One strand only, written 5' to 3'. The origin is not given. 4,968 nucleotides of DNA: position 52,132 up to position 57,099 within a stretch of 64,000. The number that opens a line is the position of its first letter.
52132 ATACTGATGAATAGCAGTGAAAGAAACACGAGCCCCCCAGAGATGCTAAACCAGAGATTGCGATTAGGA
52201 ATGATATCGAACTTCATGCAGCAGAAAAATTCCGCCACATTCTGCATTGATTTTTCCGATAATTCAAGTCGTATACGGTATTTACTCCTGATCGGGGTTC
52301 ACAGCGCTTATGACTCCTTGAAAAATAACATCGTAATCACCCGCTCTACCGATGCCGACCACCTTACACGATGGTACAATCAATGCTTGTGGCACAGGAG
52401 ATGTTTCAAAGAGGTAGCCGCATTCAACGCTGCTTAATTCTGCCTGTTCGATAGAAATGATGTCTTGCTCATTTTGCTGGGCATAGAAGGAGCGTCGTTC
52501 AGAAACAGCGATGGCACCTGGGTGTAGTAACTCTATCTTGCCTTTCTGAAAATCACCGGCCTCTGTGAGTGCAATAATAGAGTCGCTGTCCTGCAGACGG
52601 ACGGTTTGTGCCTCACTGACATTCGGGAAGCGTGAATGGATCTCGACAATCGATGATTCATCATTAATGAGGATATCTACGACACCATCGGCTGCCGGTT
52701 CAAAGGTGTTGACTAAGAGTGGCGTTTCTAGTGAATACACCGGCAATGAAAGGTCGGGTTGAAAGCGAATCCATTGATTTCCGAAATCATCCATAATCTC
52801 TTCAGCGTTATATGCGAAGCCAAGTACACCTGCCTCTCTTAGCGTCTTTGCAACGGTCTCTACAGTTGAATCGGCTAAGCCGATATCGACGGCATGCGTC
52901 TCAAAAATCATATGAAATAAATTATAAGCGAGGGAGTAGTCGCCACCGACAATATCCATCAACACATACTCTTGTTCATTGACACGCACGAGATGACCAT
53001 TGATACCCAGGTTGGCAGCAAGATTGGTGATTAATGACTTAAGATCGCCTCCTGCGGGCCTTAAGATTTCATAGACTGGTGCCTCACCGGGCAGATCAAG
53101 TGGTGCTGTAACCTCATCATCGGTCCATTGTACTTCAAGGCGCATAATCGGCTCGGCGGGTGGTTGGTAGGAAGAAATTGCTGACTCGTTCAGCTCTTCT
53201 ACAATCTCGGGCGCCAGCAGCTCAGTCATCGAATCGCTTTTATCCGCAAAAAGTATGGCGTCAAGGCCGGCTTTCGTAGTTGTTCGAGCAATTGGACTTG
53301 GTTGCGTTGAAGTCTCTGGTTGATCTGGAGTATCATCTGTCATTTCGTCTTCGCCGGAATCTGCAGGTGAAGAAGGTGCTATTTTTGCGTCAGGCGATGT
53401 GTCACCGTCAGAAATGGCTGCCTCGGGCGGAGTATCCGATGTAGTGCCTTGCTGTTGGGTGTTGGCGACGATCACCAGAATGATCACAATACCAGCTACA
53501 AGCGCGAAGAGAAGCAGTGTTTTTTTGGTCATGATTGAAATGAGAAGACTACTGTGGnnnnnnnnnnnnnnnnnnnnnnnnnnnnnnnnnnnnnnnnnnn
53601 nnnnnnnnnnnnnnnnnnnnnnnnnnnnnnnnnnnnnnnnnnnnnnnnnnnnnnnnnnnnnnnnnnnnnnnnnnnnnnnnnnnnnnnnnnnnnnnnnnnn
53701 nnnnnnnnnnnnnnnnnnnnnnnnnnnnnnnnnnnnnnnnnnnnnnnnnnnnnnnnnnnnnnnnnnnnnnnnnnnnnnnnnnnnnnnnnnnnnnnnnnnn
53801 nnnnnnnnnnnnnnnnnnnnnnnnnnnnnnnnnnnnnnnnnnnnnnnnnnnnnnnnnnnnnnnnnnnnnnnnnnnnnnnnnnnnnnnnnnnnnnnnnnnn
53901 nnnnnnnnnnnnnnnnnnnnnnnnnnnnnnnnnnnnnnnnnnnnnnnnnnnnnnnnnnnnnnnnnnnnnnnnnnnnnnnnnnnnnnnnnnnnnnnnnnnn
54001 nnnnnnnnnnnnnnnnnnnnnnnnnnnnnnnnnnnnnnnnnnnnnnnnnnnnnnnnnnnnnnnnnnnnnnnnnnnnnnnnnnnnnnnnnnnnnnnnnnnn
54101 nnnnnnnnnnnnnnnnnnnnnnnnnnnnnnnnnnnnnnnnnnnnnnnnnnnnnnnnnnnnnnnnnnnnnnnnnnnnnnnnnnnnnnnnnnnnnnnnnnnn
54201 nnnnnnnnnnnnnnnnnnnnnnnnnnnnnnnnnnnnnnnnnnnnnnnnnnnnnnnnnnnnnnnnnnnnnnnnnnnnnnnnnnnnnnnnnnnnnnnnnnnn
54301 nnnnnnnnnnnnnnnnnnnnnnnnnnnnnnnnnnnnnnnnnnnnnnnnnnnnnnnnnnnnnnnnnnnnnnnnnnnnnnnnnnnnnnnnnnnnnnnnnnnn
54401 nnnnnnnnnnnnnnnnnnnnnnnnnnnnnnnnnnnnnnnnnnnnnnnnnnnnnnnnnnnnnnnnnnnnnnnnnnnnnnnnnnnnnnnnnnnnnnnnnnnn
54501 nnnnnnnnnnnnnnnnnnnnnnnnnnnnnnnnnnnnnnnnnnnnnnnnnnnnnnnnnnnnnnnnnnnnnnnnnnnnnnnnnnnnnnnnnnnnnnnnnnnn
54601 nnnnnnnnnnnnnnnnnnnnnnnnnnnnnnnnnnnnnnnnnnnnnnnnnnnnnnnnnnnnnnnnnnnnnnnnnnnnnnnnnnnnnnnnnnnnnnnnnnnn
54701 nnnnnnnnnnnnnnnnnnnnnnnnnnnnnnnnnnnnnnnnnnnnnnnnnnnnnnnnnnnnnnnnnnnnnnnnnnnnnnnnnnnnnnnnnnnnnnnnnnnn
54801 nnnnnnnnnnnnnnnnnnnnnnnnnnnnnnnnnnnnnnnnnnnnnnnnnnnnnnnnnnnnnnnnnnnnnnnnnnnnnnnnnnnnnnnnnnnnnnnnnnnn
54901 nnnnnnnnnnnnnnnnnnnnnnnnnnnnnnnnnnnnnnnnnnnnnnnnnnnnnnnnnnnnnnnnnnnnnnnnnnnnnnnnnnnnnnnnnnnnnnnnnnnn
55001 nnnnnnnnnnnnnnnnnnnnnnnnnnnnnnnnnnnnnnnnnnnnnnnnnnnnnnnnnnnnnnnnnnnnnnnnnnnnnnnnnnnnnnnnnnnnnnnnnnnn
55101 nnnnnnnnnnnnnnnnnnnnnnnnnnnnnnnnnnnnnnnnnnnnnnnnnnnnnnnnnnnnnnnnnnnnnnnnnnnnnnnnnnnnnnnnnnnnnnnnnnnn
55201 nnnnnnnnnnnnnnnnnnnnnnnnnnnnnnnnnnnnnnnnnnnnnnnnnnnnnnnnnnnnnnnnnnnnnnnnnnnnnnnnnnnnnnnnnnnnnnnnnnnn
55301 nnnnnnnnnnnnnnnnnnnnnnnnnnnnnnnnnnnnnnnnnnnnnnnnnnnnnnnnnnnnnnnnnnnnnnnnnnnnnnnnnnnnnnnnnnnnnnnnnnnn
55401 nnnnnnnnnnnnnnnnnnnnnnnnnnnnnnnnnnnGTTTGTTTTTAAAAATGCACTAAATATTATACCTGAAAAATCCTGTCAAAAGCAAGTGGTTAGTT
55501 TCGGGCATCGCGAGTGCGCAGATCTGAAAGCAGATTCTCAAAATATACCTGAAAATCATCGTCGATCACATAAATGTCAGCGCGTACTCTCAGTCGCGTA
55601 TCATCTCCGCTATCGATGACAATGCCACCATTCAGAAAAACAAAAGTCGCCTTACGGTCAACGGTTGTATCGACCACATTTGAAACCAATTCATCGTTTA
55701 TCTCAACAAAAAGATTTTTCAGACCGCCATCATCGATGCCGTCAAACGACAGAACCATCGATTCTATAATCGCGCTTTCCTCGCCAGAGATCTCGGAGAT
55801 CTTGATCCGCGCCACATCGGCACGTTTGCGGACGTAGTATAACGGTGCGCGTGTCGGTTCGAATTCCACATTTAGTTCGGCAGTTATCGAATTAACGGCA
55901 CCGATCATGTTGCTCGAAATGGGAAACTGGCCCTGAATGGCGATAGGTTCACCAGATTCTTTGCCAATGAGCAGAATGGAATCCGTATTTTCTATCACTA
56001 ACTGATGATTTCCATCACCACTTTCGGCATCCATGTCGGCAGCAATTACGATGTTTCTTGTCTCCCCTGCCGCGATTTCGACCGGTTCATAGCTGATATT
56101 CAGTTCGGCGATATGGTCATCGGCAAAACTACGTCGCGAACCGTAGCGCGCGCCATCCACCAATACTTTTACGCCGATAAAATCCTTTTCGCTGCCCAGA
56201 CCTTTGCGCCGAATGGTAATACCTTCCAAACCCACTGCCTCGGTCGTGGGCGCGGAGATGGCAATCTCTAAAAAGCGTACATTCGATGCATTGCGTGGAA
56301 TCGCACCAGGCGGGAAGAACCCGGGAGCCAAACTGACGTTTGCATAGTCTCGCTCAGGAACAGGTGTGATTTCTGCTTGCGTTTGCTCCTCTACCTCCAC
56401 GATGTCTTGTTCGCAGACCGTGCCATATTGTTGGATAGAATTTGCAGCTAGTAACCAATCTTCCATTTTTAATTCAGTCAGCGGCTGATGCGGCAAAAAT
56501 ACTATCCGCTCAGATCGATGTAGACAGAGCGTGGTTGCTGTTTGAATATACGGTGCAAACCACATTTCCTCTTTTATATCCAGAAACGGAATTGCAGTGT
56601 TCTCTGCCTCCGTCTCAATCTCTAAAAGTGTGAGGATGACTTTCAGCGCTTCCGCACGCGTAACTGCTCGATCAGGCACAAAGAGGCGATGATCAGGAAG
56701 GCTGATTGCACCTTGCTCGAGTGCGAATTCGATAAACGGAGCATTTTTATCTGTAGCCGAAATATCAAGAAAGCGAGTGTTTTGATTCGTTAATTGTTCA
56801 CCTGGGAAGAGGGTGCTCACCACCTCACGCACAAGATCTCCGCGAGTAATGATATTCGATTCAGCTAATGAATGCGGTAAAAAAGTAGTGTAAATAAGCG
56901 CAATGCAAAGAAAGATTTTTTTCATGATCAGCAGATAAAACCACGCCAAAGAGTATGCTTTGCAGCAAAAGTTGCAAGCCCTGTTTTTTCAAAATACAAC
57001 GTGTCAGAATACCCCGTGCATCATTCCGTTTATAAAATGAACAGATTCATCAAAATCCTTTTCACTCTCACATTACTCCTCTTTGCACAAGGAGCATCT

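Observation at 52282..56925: Copy 2 of the module sits in a same-strand envelope block: SLH-like protein - large secreted - anchored partner - secF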

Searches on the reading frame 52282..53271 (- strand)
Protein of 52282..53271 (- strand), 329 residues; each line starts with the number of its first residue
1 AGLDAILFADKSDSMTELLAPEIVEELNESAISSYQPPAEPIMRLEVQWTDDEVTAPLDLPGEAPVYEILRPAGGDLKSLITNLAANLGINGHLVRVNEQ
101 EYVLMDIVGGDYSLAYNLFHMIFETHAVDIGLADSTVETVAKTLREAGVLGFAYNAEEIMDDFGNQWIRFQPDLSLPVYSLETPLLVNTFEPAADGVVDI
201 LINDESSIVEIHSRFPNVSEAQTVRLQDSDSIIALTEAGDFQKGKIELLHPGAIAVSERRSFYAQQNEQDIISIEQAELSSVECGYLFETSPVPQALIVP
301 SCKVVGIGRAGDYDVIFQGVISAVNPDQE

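Call 90: search_protein_families(library=pfam, proteins=[window:52282-53271:-], max_evalue=5)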
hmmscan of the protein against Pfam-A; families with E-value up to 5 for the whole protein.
window:52282-53271:- (329 aa): 0 families

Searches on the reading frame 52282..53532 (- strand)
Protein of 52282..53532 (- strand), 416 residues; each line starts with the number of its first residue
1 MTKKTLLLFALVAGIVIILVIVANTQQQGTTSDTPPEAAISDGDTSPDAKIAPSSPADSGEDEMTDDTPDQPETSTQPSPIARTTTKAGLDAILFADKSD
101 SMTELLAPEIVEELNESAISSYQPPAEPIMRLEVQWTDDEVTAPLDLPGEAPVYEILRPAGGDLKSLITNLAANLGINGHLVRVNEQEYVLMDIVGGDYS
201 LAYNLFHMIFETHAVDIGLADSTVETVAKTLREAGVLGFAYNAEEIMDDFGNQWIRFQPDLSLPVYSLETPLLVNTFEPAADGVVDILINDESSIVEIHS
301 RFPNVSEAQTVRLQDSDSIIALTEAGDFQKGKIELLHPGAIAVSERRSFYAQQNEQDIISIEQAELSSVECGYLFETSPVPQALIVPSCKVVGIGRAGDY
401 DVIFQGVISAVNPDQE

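Call 8: search_protein_families(library=pfam, proteins=[window:52282-53532:-], max_evalue=0.01)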
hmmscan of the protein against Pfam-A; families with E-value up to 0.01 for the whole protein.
window:52282-53532:- (416 aa): 0 families

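Call 19: find_homologous_proteins(query=A2, max_evalue=0.001)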
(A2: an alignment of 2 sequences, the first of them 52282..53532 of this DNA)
Query A2 (2 sequences) (416 aa, profile of the alignment): 2 proteins with E <= 0.001 among 8000 candidates.
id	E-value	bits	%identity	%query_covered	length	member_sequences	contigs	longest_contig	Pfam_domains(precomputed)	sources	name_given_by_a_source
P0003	6.8e-238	807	100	100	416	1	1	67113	-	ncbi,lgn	-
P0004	2.2e-218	743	35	89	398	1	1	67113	-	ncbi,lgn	-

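Call 71: search_solved_structures(query=A7, max_evalue=1)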
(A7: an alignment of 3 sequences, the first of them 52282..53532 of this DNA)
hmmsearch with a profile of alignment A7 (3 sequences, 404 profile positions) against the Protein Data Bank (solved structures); distinct sequences matched with E-value up to 1: 0.

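Call 74: search_protein_families(library=ncbifam, proteins=[window:52282-53532:-], max_evalue=0.01)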
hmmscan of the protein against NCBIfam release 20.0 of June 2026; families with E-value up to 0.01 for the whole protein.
window:52282-53532:- (416 aa): 0 families

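Call 78: predict_structure(alignment_id=A2)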
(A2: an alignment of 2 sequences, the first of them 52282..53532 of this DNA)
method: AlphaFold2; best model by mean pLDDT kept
length: 416 residues; sequences in the alignment: 2
mean_pLDDT: 31.4   pTM: 0.23
mean pLDDT of the five models: 31.4, 30.7, 30.6, 29.6, 28.9
residues with pLDDT >= 90: 0; 70-90: 0; 50-70: 34; < 50: 382
segments of 3 or more residues with pLDDT < 50: 1-4, 23-222, 234-241, 247-253, 258-416
pLDDT, mean of each block of 10 residues (from residue 1): 50 57 37 27 30 34 35 29 26 27 29 29 25 24 25 27 36 33 27 25 21 29 51 44 49 47 25 21 23 27 26 25 23 23 27 27 33 41 35 31 30 24
secondary structure, 60 per line:
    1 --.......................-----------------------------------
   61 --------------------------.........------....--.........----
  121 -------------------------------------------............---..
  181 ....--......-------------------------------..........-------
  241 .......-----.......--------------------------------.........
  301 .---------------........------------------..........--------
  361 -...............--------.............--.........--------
elements in order: H3-25 H87-95 H102-105 H108-116 H164-175 E179-184 E187-192 H224-233 E241-247 E253-259 H292-301 H317-324 H343-352 E362-376 E385-397 E400-408

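Call 94: find_encoding_contigs(protein=P0003, flank=10000, max_places=3)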
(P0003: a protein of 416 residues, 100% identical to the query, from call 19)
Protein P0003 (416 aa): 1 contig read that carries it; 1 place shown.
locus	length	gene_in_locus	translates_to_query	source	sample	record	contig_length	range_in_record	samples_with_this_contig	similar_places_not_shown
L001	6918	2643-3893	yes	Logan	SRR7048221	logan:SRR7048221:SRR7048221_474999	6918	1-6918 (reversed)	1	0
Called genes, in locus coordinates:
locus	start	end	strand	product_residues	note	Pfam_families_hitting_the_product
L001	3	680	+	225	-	?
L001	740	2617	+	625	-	-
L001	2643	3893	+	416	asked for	-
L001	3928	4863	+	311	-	PF07549:Sec_GG (weak), PF02355:SecD_SecF_C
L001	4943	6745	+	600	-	PF00939:Na_sulph_symp (weak), PF03600:CitMHS, PF02080:TrkA_C, PF06808:DctM (weak), PF00939:Na_sulph_symp, PF03600:CitMHS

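Call 101: search_protein_families(library=phrogs, proteins=[window:52282-53532:-], max_evalue=0.01)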
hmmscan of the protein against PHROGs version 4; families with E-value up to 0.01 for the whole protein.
window:52282-53532:- (416 aa): 0 families

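Call 102: search_protein_families(library=padloc, proteins=[window:52282-53532:-], max_evalue=0.01)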
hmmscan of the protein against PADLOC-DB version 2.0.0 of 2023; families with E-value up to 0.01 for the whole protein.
window:52282-53532:- (416 aa): 0 families

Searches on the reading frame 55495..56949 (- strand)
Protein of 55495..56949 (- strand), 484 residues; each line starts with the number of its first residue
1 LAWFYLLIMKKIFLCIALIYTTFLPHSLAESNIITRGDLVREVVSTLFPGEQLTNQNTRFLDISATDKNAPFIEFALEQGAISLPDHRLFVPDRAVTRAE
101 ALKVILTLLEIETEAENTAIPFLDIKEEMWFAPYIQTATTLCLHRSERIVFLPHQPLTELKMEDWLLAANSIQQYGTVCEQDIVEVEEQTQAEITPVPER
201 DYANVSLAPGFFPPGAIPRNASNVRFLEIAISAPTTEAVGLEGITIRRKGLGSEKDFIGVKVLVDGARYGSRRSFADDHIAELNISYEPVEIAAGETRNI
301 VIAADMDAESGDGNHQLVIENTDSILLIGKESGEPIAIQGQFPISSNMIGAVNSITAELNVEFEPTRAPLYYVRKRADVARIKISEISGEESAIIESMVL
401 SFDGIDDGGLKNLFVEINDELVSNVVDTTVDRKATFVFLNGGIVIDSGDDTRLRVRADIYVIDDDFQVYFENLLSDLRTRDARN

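Call 8: search_protein_families(library=pfam, proteins=[window:55495-56949:-], max_evalue=0.01)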
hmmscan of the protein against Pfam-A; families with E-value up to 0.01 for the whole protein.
window:55495-56949:- (484 aa): 1 family
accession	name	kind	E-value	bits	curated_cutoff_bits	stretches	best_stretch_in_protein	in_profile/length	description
PF00395.25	SLH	-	1.9e-06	28.2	20.8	1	59-101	1-43/44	S-layer homology domain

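Call 22: find_homologous_proteins(query=window:55495-56925:-, max_evalue=0.001)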
Query window:55495-56925:- (476 aa): 2 proteins with E <= 0.001 among 8000 candidates.
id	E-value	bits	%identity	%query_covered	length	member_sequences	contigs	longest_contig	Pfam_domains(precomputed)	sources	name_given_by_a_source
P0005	1.9e-287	971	100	93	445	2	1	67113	PF00395.26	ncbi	-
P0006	3.6e-127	443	48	99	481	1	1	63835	PF00395.26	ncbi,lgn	-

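Call 23: find_encoding_contigs(protein=P0006, flank=10000, max_places=4)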
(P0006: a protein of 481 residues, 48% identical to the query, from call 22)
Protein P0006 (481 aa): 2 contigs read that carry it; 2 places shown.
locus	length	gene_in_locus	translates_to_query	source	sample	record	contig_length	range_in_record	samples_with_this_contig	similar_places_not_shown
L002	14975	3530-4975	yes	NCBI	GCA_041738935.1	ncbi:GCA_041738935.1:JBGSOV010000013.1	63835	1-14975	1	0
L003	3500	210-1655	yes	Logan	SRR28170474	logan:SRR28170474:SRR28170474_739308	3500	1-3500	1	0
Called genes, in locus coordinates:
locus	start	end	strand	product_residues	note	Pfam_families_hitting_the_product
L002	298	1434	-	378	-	PF13439:Glyco_transf_4, PF20706:GT4-conflict (weak), PF00534:Glycos_transf_1, PF13692:Glyco_trans_1_4, PF13524:Glyco_trans_1_2 (weak)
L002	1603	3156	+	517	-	PF01368:DHH, PF02272:DHHA1 (weak)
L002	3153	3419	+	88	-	-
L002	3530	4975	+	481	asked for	PF00395:SLH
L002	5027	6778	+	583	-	PF00395:SLH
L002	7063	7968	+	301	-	PF02355:SecD_SecF_C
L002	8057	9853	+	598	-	PF00939:Na_sulph_symp (weak), PF03600:CitMHS, PF02080:TrkA_C, PF06808:DctM (weak), PF00939:Na_sulph_symp, PF03600:CitMHS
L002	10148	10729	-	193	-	-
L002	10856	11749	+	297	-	PF01790:LGT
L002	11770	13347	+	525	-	PF05496:RuvB_N (weak), PF13177:DNA_pol3_delta2, PF13401:AAA_22 (weak), PF13604:AAA_30 (faint), PF00004:AAA, PF07728:AAA_5 (faint), PF22608:DNAX_ATPase_lid, PF21960:RCF1-5-like_lid (weak)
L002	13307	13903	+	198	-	PF01812:5-FTHF_cyc-lig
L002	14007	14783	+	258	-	PF13462:Thioredoxin_4, PF01323:DSBA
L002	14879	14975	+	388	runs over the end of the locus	PF26514:DUF8173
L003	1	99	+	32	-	?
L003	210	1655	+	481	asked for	PF00395:SLH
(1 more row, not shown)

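Call 63: search_solved_structures(query=window:55495-56925:-, max_evalue=1)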
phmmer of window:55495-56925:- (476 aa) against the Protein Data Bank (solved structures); distinct sequences matched with E-value up to 1: 4.
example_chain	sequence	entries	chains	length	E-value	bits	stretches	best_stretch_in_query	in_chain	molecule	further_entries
3pyw_A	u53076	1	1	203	0.00017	23.9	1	52-159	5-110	S-layer protein sap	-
6bt4_A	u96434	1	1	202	0.00026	23.3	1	51-161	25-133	S-layer protein sap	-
9g93_A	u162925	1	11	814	0.0029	19.8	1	51-159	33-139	S-layer protein sap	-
3tc1_A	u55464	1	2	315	0.0075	18.5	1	24-170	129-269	Octaprenyl Pyrophosphate Synthase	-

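Call 74: search_protein_families(library=ncbifam, proteins=[window:55495-56925:-, L002:5027-6778:+], max_evalue=0.01)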
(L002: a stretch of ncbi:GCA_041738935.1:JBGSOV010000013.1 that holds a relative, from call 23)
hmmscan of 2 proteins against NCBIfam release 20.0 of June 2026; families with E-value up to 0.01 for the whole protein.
window:55495-56925:- (476 aa): 0 families

L002:5027-6778:+ (583 aa): 1 family
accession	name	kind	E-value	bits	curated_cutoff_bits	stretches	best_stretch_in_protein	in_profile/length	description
NF033190.2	inl_like_NEAT_1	exception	1.1e-06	27.2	1275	1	40-147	646-751/754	NEAT domain-containing leucine-rich repeat protein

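Call 87: find_related_loci(query=A8, collection=metagenome_contigs, flank=10000)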
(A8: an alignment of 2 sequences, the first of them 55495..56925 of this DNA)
Query A8 (476 aa) in metagenome_contigs; peptide patterns used: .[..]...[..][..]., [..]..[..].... (x = any residue, [..] = any of these).
254 stretches matched a pattern; 1 encode a relative of the query (tblastn E <= 1e-3); 1 distinct loci.
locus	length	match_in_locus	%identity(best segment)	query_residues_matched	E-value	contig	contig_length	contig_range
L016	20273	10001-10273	31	80-174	1e-7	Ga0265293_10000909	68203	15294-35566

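Call 90: search_protein_families(library=pfam, proteins=[P0006], max_evalue=5)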
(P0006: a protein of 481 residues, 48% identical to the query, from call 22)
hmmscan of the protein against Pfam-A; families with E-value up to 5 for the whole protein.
P0006 (481 aa): 1 family
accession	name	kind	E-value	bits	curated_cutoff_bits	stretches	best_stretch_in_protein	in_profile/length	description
PF00395.25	SLH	-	4.8e-08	33.3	20.8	1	55-98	1-44/44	S-layer homology domain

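Call 101: search_protein_families(library=phrogs, proteins=[window:55495-56925:-], max_evalue=0.01)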
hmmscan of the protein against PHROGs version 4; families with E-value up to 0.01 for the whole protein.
window:55495-56925:- (476 aa): 0 families

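Call 102: search_protein_families(library=padloc, proteins=[window:55495-56925:-], max_evalue=0.01)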
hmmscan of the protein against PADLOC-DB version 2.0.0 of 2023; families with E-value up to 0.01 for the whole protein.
window:55495-56925:- (476 aa): 0 families

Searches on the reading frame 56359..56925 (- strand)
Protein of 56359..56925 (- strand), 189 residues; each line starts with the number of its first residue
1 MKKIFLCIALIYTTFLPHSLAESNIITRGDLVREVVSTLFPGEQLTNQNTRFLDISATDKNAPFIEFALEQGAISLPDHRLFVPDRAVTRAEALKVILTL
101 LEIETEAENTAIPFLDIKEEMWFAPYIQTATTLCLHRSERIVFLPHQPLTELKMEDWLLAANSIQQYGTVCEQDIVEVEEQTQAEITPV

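Call 90: search_protein_families(library=pfam, proteins=[window:56359-56925:-], max_evalue=5)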
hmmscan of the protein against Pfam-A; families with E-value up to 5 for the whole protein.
window:56359-56925:- (189 aa): 1 family
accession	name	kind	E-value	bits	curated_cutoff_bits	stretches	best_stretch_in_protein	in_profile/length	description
PF00395.25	SLH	-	1.2e-07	32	20.8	1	51-93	1-43/44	S-layer homology domain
